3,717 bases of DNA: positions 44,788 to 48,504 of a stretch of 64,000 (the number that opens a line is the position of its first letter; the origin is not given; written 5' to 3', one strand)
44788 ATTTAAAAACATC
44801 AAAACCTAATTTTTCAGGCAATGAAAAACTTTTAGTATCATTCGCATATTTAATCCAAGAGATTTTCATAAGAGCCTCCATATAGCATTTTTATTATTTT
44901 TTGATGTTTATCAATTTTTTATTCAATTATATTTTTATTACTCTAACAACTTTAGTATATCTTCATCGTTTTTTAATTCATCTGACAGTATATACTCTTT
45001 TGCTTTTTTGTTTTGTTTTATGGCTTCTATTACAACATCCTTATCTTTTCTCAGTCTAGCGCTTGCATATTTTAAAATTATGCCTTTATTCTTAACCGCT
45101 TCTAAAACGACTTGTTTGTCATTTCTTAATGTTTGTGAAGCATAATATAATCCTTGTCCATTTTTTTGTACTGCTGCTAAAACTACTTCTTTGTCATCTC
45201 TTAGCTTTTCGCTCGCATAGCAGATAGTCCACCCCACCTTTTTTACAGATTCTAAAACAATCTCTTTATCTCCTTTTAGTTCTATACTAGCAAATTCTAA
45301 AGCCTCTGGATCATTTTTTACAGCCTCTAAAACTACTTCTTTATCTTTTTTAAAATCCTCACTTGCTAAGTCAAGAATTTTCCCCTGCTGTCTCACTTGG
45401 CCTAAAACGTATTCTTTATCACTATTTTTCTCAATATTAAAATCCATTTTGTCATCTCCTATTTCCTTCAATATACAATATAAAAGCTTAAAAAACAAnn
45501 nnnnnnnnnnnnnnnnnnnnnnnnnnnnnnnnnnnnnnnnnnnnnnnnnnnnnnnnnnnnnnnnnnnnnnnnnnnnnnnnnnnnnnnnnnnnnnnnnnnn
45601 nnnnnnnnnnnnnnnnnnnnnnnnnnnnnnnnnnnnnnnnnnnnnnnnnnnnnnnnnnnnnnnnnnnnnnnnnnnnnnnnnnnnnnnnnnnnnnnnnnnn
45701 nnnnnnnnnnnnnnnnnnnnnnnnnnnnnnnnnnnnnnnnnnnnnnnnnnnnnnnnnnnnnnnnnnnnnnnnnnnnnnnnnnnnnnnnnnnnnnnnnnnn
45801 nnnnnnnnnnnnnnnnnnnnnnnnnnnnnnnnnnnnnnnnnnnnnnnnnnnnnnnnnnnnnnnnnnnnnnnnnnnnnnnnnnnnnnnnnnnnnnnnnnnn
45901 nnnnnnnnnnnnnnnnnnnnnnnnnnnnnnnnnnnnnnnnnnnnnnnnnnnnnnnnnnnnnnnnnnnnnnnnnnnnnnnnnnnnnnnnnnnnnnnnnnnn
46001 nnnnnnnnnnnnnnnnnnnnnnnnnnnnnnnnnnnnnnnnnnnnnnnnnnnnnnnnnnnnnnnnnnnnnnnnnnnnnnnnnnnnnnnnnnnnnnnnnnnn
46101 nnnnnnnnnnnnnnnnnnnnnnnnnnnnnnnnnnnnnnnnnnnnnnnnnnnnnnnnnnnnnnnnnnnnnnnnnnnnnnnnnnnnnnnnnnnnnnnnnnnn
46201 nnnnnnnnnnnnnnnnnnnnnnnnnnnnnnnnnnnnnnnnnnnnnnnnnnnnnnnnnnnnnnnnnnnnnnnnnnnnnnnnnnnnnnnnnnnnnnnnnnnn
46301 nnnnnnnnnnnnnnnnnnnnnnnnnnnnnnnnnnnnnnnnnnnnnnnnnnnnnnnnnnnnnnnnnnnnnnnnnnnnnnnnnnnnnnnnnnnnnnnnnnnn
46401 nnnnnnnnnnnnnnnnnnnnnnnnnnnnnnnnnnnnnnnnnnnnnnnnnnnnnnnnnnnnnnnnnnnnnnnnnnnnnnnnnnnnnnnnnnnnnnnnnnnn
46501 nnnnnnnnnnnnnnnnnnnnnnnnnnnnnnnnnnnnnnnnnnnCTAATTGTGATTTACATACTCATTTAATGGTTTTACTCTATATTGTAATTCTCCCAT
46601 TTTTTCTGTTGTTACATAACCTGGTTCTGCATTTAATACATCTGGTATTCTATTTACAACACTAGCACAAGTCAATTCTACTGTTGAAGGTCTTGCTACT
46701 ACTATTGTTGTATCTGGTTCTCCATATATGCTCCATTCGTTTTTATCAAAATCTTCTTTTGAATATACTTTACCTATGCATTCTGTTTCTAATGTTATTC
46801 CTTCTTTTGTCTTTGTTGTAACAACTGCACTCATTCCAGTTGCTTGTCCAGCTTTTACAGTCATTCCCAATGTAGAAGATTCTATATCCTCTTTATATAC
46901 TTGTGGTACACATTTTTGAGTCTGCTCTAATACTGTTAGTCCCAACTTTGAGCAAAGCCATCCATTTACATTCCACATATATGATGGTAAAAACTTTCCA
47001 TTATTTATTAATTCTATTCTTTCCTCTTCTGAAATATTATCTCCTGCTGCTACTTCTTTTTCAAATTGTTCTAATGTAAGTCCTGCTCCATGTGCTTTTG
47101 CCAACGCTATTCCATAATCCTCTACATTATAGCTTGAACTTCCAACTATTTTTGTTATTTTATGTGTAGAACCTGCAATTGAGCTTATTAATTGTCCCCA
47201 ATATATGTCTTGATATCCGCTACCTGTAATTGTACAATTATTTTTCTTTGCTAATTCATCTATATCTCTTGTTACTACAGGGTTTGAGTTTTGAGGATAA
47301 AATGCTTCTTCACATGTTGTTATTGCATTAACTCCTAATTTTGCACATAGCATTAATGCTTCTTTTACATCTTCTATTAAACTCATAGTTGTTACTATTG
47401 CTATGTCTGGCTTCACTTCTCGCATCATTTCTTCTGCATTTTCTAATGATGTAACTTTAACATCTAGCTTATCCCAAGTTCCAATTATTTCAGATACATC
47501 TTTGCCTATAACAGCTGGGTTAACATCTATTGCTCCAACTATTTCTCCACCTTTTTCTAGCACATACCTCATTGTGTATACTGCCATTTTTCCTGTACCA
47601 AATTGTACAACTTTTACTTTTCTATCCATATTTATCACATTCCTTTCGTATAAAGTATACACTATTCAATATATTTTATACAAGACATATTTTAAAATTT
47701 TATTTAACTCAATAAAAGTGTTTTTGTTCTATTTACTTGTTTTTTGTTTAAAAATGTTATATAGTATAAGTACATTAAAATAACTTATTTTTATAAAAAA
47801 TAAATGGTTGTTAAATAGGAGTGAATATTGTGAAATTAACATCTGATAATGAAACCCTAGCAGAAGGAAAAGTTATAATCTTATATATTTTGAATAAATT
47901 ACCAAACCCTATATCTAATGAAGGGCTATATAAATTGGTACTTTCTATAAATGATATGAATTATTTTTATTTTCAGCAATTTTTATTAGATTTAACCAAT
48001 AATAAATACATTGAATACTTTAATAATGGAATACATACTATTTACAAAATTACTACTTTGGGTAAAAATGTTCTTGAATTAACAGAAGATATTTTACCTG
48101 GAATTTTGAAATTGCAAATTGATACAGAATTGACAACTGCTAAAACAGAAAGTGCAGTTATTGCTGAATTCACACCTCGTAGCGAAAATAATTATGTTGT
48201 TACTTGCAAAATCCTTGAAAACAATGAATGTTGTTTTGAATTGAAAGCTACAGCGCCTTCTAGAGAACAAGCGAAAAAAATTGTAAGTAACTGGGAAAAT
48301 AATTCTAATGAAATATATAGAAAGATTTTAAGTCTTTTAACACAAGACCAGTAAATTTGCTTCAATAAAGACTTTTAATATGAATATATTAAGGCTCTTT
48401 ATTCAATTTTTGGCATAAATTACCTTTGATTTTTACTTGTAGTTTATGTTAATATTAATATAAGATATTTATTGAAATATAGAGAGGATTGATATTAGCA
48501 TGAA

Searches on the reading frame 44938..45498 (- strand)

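Call 13: search_protein_families(library=pfam, proteins=[window:44938-45498:-], max_evalue=0.01)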
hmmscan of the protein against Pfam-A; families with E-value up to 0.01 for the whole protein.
window:44938-45498:- (186 aa): 3 families
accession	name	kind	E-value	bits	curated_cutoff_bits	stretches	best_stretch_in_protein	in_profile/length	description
PF13475.11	DUF4116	-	4.7e-49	164.2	24.9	3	77-125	1-49/49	Domain of unknown function (DUF4116)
PF21684.2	PipB2_N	-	0.00015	22.2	27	0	64-115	36-86/107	Secreted effector protein PipB2, N-terminal domain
PF01890.21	CbiG_C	-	0.0026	18.7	27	0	55-101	22-70/117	Cobalamin synthesis G C-terminus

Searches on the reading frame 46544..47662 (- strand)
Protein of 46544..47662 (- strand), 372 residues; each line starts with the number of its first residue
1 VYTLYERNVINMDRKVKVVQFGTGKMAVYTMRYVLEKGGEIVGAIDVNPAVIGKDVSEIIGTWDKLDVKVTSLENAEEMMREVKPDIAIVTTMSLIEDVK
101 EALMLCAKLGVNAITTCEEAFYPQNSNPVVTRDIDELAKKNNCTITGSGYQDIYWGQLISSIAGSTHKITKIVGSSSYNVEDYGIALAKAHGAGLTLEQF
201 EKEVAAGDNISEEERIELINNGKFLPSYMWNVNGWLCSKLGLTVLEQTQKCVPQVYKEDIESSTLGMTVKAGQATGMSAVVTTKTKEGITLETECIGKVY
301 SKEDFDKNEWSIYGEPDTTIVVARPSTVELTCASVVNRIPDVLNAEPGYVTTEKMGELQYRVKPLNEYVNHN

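Call 13: search_protein_families(library=pfam, proteins=[window:46544-47662:-], max_evalue=0.01)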
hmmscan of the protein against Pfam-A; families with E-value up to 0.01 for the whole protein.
window:46544-47662:- (372 aa): 2 families
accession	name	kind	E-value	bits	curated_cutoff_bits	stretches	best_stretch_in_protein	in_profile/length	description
PF19328.4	DAP_DH_C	-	1.7e-08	34.8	23.3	1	157-353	5-188/206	2,4-diaminopentanoate dehydrogenase C-terminal domain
PF02629.25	CoA_binding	-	0.00097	20.3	22.3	1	15-114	3-91/97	CoA binding domain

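Call 33: find_related_loci(query=window:46544-47662:-, collection=genome_contigs, flank=3000)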
Query window:46544-47662:- (372 aa) in genome_contigs; peptide patterns used: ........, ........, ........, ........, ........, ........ (x = any residue, [..] = any of these).
600 stretches matched a pattern (row limit reached: there are more); 588 encode a relative of the query (tblastn E <= 1e-3); the best 80 are kept; 80 distinct loci.
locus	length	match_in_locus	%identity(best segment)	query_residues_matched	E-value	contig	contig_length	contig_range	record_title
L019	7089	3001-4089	81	6-369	0e+0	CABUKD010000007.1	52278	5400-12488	MAG TPA_asm: uncultured Clostridium sp. isolate MGYG-HGUT-04078 genome assembly, contig: GUT_GENOME255855_7, whole genom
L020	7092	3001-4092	81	5-369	0e+0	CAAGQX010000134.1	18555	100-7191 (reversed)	MAG TPA_asm: Clostridia bacterium, isolate HGM13690, WGS project CAAGQX010000000 data, contig: SRS820621_25_k75_152683,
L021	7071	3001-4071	81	12-369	0e+0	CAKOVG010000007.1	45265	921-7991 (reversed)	MAG: uncultured Clostridia bacterium isolate REFINED_METABAT215_TOP10_CONTIGS_1500_ASSEMBLY_K77_MERGED__Hadza_MoBio_hadz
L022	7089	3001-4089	80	6-369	0e+0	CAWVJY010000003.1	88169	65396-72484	MAG: Bacillota bacterium isolate metabat2_6737_HOM_CTRL_metaflye.277 MAG genome assembly, contig: contig_15157, whole ge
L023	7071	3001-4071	81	12-369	0e+0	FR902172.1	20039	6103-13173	Clostridium sp. CAG:567 genomic scaffold, scf11, whole genome shotgun sequence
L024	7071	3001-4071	81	12-369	0e+0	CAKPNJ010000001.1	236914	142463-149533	MAG: uncultured Clostridia bacterium isolate REFINED_METABAT215_TOP10_CONTIGS_1500_ASSEMBLY_K77_MERGED__Hadza_MoBio_hadz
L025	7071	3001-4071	81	12-369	0e+0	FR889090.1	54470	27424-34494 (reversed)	Clostridium sp. CAG:508 genomic scaffold, scf32, whole genome shotgun sequence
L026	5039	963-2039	81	10-369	0e+0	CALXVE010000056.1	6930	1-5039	MAG: uncultured Clostridia bacterium isolate BRZ_NB__bin52 genome assembly, contig: BRZ_NB__NODE_8220_length_6930_cov_5.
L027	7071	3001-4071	81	12-369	0e+0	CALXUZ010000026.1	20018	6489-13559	MAG: uncultured Clostridia bacterium isolate BRZ_DN__bin3 genome assembly, contig: BRZ_DN__NODE_3117_length_20018_cov_7.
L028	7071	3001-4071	80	12-369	0e+0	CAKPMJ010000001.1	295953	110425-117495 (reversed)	MAG: uncultured Clostridia bacterium isolate REFINED_METABAT215_TOP10_CONTIGS_1500_ASSEMBLY_K77_MERGED__Hadza_MoBio_hadz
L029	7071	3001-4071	81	12-369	0e+0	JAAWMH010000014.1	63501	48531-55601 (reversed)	MAG: Clostridia bacterium isolate ABMPRH_44_1 SL341411_scaffold_950, whole genome shotgun sequence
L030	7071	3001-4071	80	12-369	0e+0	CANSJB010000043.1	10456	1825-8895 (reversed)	MAG TPA_asm: uncultured Clostridium sp. isolate SRR15633991_bin.32_metawrap_v1.3_MAG genome assembly, contig: NODE.2094_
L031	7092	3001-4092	78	5-369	0e+0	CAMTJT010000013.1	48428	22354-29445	MAG TPA_asm: uncultured Clostridium sp. isolate SRR12464006_bin.19_metawrap_v1.3_MAG genome assembly, contig: NODE.229_l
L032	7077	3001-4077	79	10-369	0e+0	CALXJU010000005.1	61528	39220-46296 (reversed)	MAG: uncultured Clostridia bacterium isolate BRZ_EF__bin101 genome assembly, contig: BRZ_EF__NODE_715_length_61528_cov_1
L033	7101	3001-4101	78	2-369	0e+0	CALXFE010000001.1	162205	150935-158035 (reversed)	MAG: uncultured Clostridia bacterium isolate BRZ_ID__bin55 genome assembly, contig: BRZ_ID__NODE_116_length_162205_cov_2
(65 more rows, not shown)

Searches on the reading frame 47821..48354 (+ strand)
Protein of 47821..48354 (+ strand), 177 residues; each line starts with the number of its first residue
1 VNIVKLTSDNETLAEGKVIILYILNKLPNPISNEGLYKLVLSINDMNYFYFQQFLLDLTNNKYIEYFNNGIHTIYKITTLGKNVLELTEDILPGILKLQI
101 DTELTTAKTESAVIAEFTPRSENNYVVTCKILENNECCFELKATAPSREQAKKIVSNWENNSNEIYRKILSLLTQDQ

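Call 13: search_protein_families(library=pfam, proteins=[window:47821-48354:+], max_evalue=0.01)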
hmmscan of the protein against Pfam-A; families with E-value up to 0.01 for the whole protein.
window:47821-48354:+ (177 aa): 1 family
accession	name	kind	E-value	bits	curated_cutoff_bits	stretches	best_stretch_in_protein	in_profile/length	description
PF14277.12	DUF4364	-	1.7e-37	129.2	26.9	1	17-173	2-162/162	Domain of unknown function (DUF4364)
